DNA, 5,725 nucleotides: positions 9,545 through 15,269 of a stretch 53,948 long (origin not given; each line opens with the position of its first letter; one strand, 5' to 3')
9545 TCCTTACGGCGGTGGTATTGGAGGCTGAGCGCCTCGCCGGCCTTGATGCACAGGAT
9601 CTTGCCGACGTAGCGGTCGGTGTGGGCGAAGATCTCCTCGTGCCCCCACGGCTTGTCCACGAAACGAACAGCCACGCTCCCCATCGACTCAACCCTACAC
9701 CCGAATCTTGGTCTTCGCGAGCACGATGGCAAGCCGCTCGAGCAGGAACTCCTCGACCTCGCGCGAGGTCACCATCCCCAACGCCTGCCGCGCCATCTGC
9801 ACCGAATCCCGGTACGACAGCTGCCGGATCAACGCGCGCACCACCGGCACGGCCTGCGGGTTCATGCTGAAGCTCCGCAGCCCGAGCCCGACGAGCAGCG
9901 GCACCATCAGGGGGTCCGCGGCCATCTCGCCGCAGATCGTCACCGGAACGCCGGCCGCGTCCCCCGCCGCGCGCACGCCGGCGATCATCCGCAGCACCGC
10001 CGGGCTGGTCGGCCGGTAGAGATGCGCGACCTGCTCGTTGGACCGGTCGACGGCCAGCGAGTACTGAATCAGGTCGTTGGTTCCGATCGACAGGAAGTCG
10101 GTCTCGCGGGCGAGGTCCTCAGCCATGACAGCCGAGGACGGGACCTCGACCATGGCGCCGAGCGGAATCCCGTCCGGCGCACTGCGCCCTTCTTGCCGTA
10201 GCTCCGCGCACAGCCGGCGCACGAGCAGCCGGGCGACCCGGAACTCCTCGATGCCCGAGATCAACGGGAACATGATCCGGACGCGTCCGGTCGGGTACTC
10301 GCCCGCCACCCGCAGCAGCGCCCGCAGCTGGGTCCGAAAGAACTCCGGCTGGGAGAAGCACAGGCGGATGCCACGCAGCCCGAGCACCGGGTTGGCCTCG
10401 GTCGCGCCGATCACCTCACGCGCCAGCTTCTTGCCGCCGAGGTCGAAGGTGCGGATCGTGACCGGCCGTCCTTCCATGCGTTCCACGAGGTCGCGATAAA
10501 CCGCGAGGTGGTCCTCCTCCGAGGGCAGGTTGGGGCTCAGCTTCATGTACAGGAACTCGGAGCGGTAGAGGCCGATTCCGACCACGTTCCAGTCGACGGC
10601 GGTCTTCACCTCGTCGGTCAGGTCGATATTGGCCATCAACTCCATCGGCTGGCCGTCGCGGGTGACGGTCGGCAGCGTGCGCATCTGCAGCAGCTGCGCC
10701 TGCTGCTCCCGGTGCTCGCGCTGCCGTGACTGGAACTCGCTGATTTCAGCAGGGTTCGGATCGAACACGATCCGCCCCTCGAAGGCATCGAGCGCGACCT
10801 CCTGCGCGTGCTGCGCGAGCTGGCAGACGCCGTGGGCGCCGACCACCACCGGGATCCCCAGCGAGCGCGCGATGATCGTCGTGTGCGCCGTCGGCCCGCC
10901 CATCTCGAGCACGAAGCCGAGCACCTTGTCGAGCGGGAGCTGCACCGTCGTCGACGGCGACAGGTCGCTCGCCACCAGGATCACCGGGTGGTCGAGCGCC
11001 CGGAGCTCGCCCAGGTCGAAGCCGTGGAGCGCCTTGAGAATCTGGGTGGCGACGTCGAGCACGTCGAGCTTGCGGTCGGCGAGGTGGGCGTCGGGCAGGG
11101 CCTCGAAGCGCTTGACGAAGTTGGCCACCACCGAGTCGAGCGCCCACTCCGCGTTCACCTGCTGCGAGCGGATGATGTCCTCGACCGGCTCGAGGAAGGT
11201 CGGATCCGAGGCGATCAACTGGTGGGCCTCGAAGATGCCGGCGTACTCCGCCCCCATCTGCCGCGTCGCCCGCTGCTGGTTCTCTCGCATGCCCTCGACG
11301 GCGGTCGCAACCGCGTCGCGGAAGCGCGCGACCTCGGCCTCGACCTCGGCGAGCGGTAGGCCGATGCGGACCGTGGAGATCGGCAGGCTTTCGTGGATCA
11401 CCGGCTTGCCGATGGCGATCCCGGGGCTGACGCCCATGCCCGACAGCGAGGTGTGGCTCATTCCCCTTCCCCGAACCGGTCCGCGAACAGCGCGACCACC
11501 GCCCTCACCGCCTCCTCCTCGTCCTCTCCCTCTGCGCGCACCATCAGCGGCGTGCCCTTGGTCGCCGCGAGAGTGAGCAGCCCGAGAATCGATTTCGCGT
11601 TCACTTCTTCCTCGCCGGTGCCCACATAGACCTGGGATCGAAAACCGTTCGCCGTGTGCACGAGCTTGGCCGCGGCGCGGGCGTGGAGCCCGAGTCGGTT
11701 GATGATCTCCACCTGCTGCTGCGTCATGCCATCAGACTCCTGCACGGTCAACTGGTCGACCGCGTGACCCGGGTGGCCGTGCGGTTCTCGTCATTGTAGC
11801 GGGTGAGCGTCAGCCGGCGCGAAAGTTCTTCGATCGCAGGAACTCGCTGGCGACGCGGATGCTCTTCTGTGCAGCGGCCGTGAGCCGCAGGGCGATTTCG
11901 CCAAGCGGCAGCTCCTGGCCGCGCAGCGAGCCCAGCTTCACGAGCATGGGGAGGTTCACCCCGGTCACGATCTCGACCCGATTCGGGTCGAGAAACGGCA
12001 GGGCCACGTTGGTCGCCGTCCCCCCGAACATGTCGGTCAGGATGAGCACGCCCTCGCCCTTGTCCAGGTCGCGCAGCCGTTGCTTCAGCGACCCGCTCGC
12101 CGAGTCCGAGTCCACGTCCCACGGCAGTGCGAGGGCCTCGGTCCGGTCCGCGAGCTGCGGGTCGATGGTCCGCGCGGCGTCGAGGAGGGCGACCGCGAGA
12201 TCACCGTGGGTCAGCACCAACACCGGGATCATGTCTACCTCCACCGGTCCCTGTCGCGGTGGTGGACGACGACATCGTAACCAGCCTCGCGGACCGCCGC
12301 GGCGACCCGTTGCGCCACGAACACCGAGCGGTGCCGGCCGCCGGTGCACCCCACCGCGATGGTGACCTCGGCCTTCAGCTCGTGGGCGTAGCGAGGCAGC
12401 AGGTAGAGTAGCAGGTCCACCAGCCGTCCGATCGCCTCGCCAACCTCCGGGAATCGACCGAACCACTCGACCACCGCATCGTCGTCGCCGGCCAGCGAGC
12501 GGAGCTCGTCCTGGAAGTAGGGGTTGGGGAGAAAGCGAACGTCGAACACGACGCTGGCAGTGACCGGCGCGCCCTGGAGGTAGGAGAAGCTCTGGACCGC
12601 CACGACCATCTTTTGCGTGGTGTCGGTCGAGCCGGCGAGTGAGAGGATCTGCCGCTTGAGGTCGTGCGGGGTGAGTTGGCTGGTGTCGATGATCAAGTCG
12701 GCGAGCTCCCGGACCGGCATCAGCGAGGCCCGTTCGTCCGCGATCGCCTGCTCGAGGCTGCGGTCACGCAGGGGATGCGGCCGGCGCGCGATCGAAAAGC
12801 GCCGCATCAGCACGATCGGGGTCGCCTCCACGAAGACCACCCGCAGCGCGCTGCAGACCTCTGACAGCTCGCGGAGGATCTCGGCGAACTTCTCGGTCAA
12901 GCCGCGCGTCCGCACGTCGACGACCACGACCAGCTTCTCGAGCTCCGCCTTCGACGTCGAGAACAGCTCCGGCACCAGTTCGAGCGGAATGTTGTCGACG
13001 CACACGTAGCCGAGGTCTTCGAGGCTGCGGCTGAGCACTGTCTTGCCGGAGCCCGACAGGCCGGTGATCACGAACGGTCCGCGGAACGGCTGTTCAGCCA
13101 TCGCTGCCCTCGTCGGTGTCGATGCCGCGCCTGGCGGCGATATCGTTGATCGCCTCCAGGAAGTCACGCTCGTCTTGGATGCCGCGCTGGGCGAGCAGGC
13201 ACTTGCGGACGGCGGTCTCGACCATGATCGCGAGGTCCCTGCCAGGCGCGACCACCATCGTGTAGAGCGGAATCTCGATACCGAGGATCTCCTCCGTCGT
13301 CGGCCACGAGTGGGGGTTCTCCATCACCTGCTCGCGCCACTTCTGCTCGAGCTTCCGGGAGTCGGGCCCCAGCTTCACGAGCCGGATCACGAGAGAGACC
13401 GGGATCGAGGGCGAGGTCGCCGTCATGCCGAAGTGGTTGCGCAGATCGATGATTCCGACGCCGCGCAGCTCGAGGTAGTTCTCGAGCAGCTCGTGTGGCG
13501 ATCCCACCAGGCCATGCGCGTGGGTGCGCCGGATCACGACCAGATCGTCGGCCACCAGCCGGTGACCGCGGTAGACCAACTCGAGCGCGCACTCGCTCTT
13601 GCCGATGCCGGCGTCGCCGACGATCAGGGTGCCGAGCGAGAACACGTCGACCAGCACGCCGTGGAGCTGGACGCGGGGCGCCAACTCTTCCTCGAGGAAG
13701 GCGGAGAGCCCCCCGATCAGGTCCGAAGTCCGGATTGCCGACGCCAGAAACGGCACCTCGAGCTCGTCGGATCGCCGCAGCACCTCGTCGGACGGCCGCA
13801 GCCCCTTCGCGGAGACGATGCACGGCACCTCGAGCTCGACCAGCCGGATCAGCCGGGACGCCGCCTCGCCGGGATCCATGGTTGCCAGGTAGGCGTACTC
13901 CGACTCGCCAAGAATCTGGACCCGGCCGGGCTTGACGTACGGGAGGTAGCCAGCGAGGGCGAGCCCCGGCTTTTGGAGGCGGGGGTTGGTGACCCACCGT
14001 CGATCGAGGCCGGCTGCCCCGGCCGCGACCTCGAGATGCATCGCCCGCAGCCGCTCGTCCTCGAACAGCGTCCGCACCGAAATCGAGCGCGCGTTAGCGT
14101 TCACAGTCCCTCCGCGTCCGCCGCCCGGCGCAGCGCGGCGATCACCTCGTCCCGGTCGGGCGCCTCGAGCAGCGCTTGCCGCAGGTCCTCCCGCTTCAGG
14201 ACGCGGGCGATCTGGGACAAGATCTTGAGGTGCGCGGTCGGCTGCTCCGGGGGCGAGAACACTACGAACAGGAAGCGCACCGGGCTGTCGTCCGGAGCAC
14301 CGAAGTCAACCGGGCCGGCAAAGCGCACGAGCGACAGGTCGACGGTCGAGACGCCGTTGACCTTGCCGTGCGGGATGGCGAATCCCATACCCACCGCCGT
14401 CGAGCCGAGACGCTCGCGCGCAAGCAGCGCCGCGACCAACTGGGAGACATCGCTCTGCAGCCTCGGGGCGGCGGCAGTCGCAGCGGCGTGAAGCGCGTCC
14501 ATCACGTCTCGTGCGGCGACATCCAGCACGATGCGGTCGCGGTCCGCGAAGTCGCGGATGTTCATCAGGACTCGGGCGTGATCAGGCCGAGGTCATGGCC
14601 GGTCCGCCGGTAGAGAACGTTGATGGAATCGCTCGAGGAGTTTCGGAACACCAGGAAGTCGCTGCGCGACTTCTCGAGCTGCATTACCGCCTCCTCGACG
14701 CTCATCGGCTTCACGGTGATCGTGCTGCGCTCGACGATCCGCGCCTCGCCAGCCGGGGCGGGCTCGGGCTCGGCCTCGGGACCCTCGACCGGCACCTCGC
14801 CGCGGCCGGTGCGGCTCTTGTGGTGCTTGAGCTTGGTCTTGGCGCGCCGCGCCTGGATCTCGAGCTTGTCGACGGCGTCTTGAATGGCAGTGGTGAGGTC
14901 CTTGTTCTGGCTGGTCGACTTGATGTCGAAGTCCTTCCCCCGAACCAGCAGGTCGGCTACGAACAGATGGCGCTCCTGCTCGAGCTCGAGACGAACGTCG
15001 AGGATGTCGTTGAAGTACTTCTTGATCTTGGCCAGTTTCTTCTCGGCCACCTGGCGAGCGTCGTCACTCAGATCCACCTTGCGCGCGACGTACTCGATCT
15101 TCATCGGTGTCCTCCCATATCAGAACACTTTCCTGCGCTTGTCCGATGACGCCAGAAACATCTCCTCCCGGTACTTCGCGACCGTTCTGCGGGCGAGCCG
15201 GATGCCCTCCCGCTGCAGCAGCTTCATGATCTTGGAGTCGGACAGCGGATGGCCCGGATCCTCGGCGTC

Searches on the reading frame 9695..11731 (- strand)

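Call 61: search_protein_families(library=pfam, proteins=[window:9695-11731:-], max_evalue=0.00001)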
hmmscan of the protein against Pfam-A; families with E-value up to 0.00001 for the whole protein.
window:9695-11731:- (678 aa): 3 families
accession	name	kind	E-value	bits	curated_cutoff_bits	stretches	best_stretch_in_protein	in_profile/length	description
PF02896.24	PEP-utilizers_C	-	9.4e-99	330.7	22.8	1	346-638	3-291/293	PEP-utilising enzyme, PEP-binding domain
PF05524.18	PEP-utilisers_N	-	3.4e-31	108.4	24.4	1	98-220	2-121/121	PEP-utilising enzyme, N-terminal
PF00391.29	PEP-utilizers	-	6.6e-22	77.3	23.1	1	247-319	2-72/72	PEP-utilising enzyme, mobile domain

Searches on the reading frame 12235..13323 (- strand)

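Call 61: search_protein_families(library=pfam, proteins=[window:12235-13323:-], max_evalue=0.00001)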
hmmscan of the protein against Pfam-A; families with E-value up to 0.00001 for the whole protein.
window:12235-13323:- (362 aa): 2 families
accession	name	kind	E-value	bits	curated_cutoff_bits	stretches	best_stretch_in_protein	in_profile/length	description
PF22740.1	PapZ_C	-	1.4e-39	135.4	27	1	240-357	2-119/121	RapZ C-terminal domain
PF03668.21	RapZ-like_N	-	2.6e-39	135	25.4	1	85-227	5-151/158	RapZ-like N-terminal domain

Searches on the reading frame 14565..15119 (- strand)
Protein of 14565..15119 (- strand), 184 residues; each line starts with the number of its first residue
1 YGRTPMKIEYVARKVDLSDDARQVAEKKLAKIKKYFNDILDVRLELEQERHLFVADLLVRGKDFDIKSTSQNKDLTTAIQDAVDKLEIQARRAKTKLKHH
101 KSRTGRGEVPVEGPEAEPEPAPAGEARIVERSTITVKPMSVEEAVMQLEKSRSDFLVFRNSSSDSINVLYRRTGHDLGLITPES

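Call 61: search_protein_families(library=pfam, proteins=[window:14565-15119:-], max_evalue=0.00001)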
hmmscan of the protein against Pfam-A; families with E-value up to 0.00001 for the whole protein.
window:14565-15119:- (184 aa): 2 families
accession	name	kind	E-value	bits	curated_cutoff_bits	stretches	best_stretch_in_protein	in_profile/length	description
PF16321.10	Ribosom_S30AE_C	-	2.2e-20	72.5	25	1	125-179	3-57/57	Sigma 54 modulation/S30EA ribosomal protein C terminus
PF02482.25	Ribosomal_S30AE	-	2.7e-14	54.1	23.7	1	8-98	1-88/88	Sigma 54 modulation protein / S30EA ribosomal protein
